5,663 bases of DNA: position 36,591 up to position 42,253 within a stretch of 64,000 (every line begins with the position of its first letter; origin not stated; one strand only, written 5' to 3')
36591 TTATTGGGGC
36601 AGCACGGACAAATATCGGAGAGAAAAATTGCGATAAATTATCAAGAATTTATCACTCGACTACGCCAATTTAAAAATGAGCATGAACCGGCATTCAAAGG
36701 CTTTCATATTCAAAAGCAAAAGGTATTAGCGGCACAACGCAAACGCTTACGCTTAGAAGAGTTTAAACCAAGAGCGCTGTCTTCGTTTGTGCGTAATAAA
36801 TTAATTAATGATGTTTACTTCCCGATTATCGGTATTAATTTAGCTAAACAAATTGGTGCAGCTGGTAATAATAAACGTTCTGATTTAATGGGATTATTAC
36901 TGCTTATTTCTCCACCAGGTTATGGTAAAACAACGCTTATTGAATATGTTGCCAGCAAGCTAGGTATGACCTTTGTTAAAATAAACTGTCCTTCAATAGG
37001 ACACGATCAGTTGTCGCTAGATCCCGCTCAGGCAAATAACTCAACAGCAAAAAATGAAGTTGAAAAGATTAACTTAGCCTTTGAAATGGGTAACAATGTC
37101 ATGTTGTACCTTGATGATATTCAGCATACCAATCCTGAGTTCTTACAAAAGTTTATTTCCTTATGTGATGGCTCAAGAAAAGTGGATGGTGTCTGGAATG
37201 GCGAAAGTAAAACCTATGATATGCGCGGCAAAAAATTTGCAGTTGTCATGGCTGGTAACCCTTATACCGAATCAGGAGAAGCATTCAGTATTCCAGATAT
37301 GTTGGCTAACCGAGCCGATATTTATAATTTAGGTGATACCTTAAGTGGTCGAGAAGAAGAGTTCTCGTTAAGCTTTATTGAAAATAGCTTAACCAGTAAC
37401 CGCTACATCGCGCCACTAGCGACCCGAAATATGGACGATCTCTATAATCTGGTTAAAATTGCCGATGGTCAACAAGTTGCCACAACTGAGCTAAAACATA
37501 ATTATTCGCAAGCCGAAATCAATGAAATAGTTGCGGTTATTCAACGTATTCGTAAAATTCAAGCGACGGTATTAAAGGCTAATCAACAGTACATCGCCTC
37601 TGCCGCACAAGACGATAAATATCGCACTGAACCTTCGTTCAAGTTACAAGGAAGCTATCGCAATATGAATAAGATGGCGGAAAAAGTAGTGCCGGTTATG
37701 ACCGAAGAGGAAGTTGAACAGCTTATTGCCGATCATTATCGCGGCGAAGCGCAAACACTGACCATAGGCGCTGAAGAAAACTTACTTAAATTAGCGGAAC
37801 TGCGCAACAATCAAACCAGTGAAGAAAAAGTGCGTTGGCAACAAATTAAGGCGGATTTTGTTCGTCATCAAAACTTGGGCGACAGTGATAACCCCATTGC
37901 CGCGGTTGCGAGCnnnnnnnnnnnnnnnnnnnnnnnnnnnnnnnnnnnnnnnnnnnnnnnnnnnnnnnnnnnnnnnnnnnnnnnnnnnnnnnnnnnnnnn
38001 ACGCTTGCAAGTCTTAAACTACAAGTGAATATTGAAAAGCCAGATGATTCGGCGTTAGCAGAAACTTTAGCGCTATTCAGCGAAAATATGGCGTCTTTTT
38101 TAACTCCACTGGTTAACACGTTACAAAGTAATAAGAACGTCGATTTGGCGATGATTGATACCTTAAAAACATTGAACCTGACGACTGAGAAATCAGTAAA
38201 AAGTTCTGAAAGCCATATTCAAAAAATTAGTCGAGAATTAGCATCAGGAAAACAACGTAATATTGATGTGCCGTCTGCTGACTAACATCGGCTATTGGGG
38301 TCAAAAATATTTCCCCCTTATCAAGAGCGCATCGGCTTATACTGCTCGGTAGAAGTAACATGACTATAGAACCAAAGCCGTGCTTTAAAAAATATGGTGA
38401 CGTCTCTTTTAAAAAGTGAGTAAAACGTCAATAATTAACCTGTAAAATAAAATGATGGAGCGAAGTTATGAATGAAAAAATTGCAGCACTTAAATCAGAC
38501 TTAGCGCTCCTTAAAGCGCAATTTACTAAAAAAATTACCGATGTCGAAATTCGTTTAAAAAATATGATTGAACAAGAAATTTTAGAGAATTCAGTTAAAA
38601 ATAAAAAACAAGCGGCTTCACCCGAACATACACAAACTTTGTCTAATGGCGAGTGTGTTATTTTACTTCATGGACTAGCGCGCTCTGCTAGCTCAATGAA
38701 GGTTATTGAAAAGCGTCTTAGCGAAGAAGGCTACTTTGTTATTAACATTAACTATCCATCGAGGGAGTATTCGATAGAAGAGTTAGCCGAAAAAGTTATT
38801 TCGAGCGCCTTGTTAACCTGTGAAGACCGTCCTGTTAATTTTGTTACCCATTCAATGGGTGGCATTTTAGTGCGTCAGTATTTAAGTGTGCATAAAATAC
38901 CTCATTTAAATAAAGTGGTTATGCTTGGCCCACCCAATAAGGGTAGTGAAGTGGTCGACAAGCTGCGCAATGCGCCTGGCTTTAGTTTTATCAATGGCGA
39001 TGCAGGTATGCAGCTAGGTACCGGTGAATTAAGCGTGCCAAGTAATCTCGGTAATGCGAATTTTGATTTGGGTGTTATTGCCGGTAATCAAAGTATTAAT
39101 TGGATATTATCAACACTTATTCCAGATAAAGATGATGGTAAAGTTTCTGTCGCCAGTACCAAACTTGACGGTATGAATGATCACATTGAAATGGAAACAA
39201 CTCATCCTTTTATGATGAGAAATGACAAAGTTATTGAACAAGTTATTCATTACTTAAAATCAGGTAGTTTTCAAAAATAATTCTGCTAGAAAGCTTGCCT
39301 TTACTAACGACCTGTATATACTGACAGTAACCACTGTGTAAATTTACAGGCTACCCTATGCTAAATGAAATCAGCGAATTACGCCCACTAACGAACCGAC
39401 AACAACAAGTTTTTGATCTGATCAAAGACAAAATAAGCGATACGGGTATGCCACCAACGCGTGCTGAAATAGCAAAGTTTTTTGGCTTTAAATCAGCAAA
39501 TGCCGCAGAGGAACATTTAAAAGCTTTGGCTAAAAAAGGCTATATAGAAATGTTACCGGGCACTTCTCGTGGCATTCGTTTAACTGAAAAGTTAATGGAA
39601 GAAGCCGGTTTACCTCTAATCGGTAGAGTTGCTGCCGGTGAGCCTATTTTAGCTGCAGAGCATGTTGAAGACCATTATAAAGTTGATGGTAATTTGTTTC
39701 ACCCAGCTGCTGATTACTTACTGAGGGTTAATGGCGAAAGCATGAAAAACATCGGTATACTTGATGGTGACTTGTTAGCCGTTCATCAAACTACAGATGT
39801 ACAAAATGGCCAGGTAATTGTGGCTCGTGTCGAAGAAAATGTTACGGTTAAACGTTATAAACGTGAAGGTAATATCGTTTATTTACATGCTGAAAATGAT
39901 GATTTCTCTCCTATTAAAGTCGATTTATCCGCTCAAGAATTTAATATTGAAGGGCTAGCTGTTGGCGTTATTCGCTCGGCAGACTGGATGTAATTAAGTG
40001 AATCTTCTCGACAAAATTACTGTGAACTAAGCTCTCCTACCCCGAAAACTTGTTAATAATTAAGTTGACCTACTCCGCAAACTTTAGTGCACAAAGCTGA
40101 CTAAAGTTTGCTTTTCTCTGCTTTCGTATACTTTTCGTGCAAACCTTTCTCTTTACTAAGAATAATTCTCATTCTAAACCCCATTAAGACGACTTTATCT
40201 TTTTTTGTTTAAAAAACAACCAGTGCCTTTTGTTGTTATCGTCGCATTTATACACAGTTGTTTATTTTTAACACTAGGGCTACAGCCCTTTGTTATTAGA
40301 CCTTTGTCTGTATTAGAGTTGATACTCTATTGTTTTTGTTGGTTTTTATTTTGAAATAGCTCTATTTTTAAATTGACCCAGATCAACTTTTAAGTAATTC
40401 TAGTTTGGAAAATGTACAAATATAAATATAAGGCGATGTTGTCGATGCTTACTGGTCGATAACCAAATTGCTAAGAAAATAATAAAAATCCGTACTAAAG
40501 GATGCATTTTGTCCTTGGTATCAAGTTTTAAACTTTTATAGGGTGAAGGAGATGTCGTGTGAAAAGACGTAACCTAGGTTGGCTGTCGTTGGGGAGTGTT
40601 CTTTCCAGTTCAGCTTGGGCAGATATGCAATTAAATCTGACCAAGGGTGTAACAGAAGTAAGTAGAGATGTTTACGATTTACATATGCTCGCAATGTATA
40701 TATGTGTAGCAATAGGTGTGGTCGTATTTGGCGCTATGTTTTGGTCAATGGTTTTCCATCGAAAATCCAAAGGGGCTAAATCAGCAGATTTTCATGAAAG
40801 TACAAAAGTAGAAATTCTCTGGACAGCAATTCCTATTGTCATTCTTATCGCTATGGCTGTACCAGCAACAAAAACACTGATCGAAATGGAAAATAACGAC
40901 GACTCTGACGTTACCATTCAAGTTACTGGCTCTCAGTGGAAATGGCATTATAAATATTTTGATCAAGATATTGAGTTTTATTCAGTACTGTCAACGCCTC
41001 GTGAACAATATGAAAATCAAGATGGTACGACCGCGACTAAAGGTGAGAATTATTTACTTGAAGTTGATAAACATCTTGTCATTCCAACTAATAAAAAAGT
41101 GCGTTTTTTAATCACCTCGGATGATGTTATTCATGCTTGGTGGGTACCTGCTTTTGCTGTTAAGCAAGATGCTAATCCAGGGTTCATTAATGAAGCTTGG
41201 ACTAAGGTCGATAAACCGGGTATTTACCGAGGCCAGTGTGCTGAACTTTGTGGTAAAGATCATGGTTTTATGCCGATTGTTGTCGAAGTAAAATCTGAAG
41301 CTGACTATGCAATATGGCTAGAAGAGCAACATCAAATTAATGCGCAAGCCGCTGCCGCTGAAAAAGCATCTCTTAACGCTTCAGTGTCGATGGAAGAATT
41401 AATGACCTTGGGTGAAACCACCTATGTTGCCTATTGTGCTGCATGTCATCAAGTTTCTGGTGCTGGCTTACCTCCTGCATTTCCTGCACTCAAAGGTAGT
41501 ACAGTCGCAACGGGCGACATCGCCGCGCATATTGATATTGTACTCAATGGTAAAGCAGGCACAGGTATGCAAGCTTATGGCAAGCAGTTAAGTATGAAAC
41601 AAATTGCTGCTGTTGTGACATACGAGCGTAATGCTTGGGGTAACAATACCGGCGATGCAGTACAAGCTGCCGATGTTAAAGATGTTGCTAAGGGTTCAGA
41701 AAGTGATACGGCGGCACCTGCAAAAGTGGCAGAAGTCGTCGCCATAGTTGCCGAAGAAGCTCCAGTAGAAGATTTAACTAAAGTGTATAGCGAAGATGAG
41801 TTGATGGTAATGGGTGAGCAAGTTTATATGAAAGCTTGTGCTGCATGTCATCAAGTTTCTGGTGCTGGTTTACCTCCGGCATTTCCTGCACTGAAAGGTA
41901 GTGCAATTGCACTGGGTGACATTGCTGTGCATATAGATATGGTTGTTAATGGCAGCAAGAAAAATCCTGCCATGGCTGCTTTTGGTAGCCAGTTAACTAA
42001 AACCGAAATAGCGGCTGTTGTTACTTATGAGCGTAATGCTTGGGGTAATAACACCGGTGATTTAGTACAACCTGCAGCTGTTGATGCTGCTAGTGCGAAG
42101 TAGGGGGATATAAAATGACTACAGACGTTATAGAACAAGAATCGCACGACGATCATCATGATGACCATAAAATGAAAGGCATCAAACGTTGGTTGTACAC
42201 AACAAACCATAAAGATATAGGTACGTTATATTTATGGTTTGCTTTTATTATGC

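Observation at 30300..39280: NfeD/YqiJ-like membrane protein and flotillin (SPFH) co-transcribed with a 1.7-kaa protein carrying a C-terminal AAA+ module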

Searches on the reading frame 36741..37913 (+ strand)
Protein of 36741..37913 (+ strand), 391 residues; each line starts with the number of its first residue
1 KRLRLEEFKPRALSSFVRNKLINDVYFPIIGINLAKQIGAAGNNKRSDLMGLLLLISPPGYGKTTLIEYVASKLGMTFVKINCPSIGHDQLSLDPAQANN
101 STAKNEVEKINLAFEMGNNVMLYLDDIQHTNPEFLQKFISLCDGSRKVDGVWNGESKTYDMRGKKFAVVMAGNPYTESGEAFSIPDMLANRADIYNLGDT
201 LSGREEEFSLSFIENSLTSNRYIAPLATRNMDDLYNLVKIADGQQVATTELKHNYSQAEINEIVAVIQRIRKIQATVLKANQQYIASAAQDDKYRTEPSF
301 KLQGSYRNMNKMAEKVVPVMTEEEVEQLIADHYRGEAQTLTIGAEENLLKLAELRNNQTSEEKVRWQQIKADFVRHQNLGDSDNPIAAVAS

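Call 59: search_solved_structures(query=A6, max_evalue=1, show_alignments=3)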
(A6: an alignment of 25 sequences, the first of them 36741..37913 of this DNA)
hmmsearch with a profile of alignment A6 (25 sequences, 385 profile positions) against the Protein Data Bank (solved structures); distinct sequences matched with E-value up to 1: 131 (the best 60 are shown).
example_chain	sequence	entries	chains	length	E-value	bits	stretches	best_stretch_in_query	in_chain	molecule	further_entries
9bji_A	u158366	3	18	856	3.1e-05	26.3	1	52-85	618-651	Nuclear valosin-containing protein-like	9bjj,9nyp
7swl_A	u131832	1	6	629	5.9e-05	25.3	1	19-85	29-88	Rix7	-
7t3i_A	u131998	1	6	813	8.5e-05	24.8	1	19-85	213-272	Rix7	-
6mat_A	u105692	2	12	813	8.5e-05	24.8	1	19-85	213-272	Rix7 mutant | Rix7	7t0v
5vc7_A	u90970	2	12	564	0.00029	23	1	53-86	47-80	VCP-like ATPase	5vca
7wub_C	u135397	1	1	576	0.00036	22.7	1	52-87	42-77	Transitional endoplasmic reticulum ATPase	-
7wub_D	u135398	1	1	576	0.00036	22.7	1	52-87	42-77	Transitional endoplasmic reticulum ATPase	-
6chs_H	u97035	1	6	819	0.0004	22.6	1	53-88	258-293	Putative cell division control protein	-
6mck_A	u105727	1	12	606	0.00042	22.5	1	52-87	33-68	Transitional endoplasmic reticulum ATPase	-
5g4g_A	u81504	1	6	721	0.00061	22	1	53-86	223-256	VCP-LIKE ATPASE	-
5g4f_A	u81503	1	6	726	0.00062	21.9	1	53-86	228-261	VCP-LIKE ATPASE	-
7rlj_A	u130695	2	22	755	0.00068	21.8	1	52-86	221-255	Transitional endoplasmic reticulum ATPase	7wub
8yka_A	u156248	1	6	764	0.0007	21.8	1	52-86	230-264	Transitional endoplasmic reticulum ATPase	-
5c18_A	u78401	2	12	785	0.00076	21.7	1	52-86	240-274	Transitional endoplasmic reticulum ATPase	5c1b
7y4w_A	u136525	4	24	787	0.00076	21.7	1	52-86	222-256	Transitional endoplasmic reticulum ATPase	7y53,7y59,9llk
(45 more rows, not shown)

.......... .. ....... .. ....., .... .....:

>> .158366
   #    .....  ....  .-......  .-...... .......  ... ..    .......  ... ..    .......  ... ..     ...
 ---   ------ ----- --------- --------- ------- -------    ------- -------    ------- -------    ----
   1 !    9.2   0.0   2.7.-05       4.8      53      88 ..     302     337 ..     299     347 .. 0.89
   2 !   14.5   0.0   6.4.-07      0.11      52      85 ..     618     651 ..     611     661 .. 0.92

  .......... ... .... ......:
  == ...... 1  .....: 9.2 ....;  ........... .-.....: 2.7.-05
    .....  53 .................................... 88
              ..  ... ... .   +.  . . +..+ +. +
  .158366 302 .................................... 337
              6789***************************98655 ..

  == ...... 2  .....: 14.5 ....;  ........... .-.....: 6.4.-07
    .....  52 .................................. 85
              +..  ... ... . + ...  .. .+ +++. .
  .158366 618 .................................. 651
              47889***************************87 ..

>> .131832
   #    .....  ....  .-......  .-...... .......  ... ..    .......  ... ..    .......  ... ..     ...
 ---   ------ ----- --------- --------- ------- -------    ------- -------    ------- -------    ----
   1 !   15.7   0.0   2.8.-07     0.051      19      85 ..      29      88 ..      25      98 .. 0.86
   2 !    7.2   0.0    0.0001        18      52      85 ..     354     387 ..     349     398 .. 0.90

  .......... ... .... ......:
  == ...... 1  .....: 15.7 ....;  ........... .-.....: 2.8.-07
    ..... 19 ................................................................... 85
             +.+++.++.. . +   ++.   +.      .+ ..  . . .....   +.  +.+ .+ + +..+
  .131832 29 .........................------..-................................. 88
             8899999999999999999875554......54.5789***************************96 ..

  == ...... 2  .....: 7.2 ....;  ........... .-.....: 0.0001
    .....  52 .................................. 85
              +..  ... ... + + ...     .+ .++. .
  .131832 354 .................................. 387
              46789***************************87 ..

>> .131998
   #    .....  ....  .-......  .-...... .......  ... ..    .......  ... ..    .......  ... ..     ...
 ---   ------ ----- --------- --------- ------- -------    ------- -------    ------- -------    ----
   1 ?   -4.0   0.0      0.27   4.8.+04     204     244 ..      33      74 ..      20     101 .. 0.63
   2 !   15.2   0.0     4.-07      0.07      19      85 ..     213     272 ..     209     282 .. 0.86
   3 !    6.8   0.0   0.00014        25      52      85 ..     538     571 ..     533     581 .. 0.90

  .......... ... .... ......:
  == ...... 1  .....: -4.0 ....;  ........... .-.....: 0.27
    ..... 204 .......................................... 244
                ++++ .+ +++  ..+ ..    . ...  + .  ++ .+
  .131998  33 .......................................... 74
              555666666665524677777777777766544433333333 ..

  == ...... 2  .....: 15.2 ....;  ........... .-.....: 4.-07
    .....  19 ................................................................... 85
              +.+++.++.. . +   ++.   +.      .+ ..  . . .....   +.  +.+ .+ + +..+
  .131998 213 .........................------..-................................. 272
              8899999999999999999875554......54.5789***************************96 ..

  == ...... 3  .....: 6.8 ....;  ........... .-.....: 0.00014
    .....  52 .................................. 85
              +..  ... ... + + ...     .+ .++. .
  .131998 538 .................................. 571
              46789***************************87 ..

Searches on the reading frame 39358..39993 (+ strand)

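Call 4: search_protein_families(library=pfam, proteins=[window:39358-39993:+], max_evalue=0.01)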
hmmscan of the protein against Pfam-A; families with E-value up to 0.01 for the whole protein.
window:39358-39993:+ (211 aa): 3 families
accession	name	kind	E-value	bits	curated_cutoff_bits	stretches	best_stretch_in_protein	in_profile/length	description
PF00717.28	Peptidase_S24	-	2.2e-33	114.8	23.3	1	86-202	1-116/116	Peptidase S24-like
PF01726.22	LexA_DNA_bind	-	1.4e-28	98.9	23.7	1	9-72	2-65/65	LexA DNA binding domain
PF10084.14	DUF2322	-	0.0024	18.4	27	0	60-126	27-90/99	Uncharacterized protein conserved in bacteria (DUF2322)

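Call 5: search_protein_families(library=ncbifam, proteins=[window:39358-39993:+], max_evalue=0.01)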
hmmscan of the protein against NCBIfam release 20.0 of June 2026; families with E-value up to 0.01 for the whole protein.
window:39358-39993:+ (211 aa): 3 families
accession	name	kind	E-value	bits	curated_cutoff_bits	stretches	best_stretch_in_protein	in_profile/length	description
TIGR00498.1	lexA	equivalog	6.6e-77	257.7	110.95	1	9-208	2-202/203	transcriptional repressor LexA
NF007621.2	PRK10276.1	subfamily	6e-22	77.9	110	1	93-205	2-114/115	translesion error-prone DNA polymerase V autoproteolytic subunit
NF051876.1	transXXX_HumD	equivalog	3.4e-08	33.5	120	1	96-198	4-108/129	HumD family translesion DNA polymerase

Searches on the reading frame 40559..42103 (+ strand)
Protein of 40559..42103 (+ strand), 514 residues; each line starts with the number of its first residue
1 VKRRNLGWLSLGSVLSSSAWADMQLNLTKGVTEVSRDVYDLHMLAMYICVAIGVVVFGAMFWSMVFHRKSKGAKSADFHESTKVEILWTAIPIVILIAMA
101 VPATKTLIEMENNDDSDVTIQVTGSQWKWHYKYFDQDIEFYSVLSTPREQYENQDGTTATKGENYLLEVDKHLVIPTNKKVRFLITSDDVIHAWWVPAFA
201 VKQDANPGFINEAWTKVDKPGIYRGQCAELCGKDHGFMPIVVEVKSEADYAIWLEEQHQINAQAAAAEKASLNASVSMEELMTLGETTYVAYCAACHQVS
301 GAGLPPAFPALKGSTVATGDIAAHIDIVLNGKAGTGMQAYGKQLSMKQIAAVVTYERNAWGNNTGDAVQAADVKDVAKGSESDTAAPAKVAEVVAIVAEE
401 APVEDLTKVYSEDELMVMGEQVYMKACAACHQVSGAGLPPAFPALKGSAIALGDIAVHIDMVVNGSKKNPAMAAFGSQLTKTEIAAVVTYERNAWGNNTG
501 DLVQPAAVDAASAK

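Call 107: search_protein_families(library=pfam, proteins=[window:40559-42103:+], max_evalue=0.00001)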
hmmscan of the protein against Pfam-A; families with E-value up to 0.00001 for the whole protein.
window:40559-42103:+ (514 aa): 4 families
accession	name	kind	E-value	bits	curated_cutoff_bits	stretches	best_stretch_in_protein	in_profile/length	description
PF00116.26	COX2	-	7e-37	126.4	22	1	119-243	2-118/120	Cytochrome C oxidase subunit II, periplasmic domain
PF13442.11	Cytochrome_CBB3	-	2.9e-24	85.6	27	2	283-355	4-67/68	Cytochrome C oxidase, cbb3-type, subunit III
PF00034.26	Cytochrom_C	-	7.2e-17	62.9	21.3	2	419-490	4-85/90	Cytochrome c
PF02790.20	COX2_TM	-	5.6e-13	49.3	22.8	1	23-103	4-85/88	Cytochrome C oxidase subunit II, transmembrane domain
